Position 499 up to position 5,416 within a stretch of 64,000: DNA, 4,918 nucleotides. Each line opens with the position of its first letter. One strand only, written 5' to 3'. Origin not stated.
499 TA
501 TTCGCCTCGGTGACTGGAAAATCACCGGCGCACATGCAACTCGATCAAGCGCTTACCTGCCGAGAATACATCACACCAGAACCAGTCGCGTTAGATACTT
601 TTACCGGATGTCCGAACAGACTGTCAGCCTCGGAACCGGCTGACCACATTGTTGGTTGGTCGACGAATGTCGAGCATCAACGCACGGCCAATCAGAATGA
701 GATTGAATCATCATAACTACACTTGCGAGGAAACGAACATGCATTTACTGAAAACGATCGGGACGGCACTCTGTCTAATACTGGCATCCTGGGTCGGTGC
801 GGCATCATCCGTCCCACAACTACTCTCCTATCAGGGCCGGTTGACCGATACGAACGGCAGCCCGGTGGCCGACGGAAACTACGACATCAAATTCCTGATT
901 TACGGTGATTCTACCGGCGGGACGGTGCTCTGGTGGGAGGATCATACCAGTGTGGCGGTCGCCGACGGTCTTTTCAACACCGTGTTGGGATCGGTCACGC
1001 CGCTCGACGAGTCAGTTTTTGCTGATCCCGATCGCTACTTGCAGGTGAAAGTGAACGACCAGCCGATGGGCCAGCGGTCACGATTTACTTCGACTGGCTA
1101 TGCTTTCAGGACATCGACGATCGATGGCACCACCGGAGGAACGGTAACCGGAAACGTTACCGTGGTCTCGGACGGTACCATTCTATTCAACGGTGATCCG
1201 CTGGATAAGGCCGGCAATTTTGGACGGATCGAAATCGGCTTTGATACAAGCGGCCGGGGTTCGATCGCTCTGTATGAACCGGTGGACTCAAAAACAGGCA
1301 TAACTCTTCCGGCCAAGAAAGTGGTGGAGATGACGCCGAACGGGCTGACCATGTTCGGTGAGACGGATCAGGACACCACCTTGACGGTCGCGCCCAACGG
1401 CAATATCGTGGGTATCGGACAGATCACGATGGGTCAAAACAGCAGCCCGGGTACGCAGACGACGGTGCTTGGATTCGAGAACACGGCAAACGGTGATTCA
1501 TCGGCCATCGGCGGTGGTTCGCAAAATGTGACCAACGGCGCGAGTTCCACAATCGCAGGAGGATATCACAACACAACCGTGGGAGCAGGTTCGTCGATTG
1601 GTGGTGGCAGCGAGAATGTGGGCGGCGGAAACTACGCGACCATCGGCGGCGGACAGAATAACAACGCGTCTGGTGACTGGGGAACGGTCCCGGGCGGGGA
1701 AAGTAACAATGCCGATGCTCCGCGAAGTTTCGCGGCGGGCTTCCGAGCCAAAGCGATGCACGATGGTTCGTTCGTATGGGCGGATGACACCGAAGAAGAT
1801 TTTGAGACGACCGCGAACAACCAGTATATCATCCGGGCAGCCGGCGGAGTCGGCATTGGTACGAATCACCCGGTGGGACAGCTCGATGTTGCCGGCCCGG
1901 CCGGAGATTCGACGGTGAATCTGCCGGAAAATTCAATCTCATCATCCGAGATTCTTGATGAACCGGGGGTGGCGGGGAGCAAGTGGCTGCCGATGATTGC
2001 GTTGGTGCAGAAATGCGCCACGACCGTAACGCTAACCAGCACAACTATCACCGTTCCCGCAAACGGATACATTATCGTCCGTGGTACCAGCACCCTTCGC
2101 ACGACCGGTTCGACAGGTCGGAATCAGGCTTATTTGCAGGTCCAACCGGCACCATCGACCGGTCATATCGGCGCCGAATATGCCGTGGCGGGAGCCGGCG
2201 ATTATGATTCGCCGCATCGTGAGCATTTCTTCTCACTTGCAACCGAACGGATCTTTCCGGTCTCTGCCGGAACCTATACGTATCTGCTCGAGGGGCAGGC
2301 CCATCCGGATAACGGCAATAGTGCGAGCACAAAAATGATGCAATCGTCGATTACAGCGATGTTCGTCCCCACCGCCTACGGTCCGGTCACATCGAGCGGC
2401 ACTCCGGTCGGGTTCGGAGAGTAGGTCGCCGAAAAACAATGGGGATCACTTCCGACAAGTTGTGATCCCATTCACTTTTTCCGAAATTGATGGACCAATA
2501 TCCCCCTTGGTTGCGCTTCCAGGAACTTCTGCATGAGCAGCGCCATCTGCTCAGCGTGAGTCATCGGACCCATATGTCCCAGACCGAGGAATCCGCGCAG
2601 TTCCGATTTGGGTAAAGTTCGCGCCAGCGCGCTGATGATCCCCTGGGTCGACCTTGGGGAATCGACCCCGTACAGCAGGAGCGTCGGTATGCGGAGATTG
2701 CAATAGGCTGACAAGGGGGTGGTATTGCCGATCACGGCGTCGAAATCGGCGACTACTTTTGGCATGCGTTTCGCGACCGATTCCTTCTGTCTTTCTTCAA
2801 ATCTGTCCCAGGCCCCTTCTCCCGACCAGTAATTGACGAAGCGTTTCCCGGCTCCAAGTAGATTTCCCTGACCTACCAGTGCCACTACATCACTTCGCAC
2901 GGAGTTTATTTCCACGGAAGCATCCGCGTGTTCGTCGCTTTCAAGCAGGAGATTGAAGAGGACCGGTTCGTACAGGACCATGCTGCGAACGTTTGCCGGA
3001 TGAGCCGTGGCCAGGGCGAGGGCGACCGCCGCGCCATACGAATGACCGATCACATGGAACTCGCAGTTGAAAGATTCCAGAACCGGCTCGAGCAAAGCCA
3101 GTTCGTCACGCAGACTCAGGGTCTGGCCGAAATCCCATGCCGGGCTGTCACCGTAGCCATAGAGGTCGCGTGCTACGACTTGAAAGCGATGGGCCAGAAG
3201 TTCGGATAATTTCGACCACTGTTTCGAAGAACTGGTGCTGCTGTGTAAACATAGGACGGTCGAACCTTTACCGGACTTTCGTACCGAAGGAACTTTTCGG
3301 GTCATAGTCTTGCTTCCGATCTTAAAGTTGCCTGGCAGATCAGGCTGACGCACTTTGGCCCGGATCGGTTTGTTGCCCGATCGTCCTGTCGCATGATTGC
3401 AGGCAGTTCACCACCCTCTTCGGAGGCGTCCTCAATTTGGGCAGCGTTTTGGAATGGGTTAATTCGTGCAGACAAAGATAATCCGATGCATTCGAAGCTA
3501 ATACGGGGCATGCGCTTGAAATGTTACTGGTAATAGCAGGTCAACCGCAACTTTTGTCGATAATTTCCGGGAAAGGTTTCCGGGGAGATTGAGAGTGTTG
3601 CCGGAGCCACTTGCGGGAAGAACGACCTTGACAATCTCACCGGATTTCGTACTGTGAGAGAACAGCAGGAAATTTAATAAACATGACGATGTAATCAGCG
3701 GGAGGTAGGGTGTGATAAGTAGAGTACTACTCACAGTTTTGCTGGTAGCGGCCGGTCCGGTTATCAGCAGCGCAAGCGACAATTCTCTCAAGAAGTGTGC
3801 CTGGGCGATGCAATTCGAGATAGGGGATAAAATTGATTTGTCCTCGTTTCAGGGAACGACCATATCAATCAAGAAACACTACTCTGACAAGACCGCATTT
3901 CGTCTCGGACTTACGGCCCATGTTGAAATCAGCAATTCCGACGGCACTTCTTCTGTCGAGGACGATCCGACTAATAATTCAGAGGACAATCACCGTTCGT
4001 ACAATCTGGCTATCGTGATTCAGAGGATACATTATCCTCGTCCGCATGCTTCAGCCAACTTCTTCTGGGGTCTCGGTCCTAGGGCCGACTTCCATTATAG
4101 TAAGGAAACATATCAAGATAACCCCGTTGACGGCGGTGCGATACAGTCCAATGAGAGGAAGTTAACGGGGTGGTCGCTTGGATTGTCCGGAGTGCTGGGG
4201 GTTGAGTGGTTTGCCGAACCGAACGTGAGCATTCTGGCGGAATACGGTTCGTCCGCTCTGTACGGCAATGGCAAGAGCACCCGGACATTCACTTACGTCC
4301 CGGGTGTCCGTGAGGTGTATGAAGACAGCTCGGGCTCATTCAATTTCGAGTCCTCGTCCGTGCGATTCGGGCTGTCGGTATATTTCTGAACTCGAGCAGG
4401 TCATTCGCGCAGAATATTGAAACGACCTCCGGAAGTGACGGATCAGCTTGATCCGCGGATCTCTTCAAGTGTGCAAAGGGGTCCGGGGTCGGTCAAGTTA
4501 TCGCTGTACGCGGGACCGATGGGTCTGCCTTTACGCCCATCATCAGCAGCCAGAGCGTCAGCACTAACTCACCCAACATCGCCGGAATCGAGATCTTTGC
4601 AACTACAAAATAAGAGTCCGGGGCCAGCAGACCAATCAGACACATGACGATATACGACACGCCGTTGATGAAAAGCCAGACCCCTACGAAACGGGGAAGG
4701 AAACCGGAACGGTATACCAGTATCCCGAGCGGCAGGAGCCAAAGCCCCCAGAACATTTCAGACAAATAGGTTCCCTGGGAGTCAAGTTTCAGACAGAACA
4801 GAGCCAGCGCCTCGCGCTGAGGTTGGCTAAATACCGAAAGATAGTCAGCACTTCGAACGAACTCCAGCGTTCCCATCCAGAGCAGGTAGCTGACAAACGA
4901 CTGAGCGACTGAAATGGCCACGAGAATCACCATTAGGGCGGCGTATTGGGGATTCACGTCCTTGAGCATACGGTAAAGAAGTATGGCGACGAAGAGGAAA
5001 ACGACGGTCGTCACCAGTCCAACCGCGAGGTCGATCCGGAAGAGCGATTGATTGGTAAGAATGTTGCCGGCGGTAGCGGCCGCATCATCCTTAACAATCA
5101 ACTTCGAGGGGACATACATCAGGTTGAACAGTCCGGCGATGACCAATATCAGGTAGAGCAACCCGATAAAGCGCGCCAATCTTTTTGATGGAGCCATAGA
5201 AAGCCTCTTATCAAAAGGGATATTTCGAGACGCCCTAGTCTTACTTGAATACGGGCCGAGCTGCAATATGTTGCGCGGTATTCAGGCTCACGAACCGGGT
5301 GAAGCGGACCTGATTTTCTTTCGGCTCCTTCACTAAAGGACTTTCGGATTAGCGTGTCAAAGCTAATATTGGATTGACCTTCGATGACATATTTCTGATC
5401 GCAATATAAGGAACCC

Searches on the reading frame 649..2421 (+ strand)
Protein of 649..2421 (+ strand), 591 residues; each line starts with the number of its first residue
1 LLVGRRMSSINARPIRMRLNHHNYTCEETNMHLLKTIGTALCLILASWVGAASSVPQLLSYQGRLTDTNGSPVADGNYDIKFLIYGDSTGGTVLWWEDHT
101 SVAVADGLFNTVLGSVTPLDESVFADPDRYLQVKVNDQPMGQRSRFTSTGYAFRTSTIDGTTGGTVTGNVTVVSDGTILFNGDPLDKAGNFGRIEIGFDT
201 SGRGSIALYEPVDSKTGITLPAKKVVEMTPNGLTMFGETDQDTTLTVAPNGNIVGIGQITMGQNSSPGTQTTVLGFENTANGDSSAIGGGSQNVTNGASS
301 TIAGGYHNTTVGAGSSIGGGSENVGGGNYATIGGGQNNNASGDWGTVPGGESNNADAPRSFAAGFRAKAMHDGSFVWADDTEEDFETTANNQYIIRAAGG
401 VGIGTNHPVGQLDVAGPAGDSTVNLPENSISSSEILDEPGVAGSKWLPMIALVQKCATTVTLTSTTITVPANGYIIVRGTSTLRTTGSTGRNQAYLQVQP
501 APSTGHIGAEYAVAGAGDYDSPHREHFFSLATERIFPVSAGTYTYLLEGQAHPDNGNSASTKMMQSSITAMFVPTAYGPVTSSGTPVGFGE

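Call 63: search_protein_families(library=pfam, proteins=[window:649-2421:+], max_evalue=0.0001)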
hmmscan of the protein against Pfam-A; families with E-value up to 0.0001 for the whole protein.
window:649-2421:+ (591 aa): 0 families

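Call 80: search_protein_families(library=ncbifam, proteins=[window:649-2421:+], max_evalue=0.00001)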
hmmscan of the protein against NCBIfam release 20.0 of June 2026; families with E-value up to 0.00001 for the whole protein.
window:649-2421:+ (591 aa): 1 family
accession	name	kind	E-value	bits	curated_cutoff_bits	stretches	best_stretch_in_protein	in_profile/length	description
NF053851.1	Bdello_MAT_N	subfamily_domain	1.7e-09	37.7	60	1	44-119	3-78/162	mosaic adhesive trimer family chimeric fiber protein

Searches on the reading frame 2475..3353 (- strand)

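Call 63: search_protein_families(library=pfam, proteins=[window:2475-3353:-], max_evalue=0.0001)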
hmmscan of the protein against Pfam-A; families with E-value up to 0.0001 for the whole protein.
window:2475-3353:- (293 aa): 3 families
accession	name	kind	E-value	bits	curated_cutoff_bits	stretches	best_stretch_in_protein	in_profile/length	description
PF12697.13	Abhydrolase_6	-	3e-18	67.7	26.3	1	33-271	1-215/217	Alpha/beta hydrolase family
PF00561.26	Abhydrolase_1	-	4.4e-18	66.3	25.8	1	32-266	2-244/245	alpha/beta hydrolase fold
PF12146.15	Hydrolase_4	-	1.1e-07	31.8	27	1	32-132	6-111/239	Serine aminopeptidase, S33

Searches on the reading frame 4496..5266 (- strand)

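Call 63: search_protein_families(library=pfam, proteins=[window:4496-5266:-], max_evalue=0.0001)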
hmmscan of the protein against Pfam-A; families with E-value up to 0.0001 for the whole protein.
window:4496-5266:- (257 aa): 1 family
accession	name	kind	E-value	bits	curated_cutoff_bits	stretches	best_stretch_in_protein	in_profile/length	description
PF14329.11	DUF4386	-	3e-45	155.1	27.6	1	34-244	2-210/210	Domain of unknown function (DUF4386)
